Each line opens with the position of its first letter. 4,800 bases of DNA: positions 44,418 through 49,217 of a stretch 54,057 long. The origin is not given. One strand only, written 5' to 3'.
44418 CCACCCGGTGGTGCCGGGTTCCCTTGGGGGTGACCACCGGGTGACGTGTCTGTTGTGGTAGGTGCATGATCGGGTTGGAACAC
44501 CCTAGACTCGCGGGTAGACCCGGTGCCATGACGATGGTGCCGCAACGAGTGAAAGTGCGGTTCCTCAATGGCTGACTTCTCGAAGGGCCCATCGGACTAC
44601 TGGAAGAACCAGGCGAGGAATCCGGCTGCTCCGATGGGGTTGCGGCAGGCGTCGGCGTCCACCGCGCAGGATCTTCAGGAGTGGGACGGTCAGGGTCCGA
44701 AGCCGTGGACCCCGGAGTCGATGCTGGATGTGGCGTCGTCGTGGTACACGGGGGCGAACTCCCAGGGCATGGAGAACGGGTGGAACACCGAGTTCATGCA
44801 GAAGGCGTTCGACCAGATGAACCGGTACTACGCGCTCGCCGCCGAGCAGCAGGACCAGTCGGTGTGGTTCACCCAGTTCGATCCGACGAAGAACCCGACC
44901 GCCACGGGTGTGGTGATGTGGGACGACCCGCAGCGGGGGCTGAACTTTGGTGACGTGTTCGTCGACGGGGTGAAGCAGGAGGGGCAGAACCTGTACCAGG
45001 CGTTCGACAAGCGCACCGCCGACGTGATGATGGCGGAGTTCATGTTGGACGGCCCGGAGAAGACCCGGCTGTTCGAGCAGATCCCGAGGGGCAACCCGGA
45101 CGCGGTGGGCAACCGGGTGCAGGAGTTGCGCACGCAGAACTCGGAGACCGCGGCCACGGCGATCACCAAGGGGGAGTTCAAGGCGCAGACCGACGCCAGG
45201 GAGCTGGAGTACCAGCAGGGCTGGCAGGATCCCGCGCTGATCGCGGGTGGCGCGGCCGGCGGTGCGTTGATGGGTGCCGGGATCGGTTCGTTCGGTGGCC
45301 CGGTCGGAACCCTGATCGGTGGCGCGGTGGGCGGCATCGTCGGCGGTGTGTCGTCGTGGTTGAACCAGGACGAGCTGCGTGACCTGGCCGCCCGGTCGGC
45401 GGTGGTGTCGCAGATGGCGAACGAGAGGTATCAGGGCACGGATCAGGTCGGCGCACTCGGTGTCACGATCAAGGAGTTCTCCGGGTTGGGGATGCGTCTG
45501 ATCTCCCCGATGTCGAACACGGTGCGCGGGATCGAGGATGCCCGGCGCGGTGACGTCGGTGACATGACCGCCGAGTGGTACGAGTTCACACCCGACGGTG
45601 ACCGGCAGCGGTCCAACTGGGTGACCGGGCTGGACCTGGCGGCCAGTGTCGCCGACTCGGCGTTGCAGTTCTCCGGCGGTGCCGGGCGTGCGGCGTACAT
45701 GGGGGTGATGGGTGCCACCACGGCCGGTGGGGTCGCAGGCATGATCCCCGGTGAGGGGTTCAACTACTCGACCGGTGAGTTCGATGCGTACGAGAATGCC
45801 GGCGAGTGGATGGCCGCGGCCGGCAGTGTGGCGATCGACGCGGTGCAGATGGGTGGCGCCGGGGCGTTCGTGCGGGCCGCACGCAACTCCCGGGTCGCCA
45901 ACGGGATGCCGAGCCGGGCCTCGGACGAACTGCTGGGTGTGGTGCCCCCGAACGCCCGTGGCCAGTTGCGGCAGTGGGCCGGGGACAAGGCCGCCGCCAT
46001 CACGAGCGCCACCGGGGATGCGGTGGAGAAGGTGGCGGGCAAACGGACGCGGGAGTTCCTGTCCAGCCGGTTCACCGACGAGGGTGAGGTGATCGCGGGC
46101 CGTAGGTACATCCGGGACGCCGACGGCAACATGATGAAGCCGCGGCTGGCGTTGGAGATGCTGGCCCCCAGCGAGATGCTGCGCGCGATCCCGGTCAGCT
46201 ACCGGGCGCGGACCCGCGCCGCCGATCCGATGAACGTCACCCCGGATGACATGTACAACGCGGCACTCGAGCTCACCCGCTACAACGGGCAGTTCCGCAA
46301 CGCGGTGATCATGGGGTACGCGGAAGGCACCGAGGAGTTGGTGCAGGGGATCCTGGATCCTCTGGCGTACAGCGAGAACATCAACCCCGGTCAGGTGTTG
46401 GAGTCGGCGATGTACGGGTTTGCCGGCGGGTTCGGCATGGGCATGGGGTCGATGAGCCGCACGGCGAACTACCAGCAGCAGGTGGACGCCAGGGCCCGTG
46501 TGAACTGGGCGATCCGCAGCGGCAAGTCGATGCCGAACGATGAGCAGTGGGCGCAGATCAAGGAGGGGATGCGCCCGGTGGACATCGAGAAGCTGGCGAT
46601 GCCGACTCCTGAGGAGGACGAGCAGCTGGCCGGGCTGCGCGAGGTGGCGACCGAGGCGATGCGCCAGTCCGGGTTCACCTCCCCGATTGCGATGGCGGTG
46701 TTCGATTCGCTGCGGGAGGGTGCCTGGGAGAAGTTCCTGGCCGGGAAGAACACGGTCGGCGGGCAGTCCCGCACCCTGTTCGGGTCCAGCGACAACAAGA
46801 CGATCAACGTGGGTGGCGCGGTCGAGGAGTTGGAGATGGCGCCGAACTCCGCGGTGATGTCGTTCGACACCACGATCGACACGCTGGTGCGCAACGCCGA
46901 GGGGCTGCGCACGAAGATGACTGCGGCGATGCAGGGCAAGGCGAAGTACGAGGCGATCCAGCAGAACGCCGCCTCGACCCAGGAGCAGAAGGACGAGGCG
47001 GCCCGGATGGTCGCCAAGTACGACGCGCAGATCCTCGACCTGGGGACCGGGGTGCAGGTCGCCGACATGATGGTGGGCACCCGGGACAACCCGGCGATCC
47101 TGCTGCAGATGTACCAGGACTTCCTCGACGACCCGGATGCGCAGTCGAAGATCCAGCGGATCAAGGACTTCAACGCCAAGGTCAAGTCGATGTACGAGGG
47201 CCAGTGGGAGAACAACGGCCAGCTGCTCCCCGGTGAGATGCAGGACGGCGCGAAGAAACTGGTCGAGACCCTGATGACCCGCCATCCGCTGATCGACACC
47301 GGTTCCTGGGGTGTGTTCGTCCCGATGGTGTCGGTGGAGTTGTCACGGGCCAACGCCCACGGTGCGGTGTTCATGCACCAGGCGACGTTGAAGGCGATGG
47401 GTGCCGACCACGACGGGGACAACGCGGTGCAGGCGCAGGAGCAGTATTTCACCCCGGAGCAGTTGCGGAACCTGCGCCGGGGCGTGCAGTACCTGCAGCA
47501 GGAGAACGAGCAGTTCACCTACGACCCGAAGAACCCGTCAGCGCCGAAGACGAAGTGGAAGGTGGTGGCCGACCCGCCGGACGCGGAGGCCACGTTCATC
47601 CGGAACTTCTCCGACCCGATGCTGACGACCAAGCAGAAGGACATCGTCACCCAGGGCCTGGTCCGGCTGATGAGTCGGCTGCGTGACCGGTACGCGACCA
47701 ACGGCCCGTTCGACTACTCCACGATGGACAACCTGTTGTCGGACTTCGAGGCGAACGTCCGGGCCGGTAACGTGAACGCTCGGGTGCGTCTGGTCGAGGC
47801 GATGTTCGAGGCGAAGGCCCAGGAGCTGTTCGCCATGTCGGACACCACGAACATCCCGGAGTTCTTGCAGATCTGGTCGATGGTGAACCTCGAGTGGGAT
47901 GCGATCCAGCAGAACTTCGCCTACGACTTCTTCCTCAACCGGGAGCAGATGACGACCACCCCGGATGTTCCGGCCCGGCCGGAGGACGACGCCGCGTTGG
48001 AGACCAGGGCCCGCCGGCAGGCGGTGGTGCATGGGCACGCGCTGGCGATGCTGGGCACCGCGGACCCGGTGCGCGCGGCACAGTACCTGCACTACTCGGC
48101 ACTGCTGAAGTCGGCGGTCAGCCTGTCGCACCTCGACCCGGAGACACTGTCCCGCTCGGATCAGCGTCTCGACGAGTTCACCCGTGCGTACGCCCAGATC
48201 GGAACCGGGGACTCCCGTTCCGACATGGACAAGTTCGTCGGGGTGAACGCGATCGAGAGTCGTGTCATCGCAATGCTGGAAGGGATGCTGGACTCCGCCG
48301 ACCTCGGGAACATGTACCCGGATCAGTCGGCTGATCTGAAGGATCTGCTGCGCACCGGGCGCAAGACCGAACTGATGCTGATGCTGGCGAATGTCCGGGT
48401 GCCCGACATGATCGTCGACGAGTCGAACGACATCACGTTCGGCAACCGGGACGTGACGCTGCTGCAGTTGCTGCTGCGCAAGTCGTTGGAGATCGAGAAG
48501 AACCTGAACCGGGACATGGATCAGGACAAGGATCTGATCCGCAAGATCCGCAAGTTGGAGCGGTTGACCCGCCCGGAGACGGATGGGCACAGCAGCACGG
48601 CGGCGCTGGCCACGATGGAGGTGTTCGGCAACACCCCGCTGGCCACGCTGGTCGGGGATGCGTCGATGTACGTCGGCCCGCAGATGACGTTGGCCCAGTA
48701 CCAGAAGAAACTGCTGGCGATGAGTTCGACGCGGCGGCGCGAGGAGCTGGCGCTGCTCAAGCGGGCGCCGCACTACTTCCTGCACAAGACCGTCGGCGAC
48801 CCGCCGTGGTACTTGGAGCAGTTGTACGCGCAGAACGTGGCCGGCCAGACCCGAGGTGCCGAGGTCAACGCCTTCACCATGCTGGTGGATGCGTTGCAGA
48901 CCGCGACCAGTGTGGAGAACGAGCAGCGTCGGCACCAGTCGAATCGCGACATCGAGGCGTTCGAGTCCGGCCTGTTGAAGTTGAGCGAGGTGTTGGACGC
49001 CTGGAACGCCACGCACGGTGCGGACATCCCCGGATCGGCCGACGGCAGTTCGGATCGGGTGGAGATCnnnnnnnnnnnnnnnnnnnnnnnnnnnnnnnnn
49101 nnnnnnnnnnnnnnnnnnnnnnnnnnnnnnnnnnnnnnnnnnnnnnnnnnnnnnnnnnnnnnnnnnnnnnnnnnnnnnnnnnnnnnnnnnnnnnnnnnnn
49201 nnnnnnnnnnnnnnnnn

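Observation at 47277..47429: The giant protein carries a beta-prime-like double-psi beta-barrel catalytic motif (R-x-P ... ADHDGD), suggesting a two-barrel virion RNA polymerase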

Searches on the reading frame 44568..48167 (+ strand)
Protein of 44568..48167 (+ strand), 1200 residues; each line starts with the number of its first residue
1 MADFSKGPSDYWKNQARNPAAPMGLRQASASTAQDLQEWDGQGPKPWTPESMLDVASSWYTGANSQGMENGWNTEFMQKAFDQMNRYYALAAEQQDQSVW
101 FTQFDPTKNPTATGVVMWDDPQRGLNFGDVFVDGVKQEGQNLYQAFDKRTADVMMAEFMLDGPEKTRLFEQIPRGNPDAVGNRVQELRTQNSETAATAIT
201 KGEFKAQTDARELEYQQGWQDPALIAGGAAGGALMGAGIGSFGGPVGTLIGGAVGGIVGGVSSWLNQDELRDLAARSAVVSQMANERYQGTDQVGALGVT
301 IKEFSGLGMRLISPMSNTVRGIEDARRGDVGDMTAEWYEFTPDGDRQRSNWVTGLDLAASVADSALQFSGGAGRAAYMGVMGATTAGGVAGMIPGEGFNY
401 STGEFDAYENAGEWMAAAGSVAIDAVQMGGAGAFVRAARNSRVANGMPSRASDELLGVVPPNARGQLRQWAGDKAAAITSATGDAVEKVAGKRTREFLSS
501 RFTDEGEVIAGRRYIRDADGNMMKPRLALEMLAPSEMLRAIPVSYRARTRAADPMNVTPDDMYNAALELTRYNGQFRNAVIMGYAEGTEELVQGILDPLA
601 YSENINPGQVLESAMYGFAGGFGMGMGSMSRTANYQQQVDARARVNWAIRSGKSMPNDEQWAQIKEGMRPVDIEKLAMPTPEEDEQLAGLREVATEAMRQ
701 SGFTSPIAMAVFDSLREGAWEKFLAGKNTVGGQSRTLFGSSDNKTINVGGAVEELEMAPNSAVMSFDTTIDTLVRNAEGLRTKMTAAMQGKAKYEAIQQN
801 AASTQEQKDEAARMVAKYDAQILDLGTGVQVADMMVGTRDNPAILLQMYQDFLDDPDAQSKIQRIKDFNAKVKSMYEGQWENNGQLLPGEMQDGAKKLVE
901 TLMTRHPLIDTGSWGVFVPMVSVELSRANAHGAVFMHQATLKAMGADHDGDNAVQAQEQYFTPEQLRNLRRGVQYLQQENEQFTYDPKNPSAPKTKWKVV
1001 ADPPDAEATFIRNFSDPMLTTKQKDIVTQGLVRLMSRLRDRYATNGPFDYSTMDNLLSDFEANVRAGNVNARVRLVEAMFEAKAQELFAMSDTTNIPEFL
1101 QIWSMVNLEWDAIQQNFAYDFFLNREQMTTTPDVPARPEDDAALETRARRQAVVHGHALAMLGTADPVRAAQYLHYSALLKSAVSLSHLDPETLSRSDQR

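Call 50: search_protein_families(library=phrogs, proteins=[window:44568-48167:+], max_evalue=0.01)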
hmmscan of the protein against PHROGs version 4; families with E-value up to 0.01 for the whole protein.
window:44568-48167:+ (1200 aa): 6 families
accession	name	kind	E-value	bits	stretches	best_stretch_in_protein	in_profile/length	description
phrog_16692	-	unknown function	6.9e-05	22.4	1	225-261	715-754/1107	-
phrog_20938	-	unknown function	0.00088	18.5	1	226-264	805-840/1028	-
phrog_594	-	unknown function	0.0017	19.7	1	209-259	33-82/85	-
phrog_6922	-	unknown function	0.0027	17.4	1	227-260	340-372/768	-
phrog_28412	-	unknown function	0.0034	16.3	1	224-262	927-965/1244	-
phrog_18476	-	unknown function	0.0095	16.7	1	226-262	69-105/209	-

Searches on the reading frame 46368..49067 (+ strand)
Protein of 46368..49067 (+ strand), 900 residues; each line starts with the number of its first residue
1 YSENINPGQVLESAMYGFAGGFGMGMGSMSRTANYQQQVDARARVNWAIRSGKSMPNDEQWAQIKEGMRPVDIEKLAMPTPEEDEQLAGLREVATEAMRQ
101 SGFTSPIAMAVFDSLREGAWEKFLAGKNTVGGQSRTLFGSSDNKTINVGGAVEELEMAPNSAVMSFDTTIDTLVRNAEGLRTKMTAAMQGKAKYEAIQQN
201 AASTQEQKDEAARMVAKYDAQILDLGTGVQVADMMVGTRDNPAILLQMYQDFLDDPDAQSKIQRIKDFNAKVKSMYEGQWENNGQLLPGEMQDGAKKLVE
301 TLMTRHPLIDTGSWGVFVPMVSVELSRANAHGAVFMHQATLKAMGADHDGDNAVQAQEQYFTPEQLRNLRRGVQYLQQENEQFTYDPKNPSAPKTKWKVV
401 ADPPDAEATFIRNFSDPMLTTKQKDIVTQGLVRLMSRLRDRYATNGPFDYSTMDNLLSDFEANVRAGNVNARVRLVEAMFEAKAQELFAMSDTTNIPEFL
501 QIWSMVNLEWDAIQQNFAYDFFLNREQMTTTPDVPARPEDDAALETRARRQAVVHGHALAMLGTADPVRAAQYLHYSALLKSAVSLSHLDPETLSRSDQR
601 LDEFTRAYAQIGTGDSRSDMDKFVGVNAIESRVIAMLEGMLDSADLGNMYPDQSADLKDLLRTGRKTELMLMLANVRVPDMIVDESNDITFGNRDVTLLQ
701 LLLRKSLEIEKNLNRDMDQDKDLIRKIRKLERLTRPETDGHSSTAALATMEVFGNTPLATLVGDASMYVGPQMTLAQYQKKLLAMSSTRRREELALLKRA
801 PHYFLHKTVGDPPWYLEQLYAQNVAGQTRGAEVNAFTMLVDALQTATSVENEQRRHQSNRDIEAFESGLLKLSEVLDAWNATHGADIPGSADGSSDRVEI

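Call 9: search_dna_similar(query=window:46368-49067:+, collection=phages, mode=protein, max_rows=30)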
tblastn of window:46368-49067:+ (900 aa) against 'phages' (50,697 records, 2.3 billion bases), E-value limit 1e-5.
No match.

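Call 10: search_solved_structures(query=window:46368-49067:+, max_evalue=10, show_alignments=3)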
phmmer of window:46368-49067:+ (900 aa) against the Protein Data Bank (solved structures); distinct sequences matched with E-value up to 10: 2.
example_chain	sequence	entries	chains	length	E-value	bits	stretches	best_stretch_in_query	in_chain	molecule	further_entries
2qpf_A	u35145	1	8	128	0.82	11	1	96-144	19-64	Transthyretin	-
6tbu_A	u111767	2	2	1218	1.6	10.1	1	432-523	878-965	Protein dispatched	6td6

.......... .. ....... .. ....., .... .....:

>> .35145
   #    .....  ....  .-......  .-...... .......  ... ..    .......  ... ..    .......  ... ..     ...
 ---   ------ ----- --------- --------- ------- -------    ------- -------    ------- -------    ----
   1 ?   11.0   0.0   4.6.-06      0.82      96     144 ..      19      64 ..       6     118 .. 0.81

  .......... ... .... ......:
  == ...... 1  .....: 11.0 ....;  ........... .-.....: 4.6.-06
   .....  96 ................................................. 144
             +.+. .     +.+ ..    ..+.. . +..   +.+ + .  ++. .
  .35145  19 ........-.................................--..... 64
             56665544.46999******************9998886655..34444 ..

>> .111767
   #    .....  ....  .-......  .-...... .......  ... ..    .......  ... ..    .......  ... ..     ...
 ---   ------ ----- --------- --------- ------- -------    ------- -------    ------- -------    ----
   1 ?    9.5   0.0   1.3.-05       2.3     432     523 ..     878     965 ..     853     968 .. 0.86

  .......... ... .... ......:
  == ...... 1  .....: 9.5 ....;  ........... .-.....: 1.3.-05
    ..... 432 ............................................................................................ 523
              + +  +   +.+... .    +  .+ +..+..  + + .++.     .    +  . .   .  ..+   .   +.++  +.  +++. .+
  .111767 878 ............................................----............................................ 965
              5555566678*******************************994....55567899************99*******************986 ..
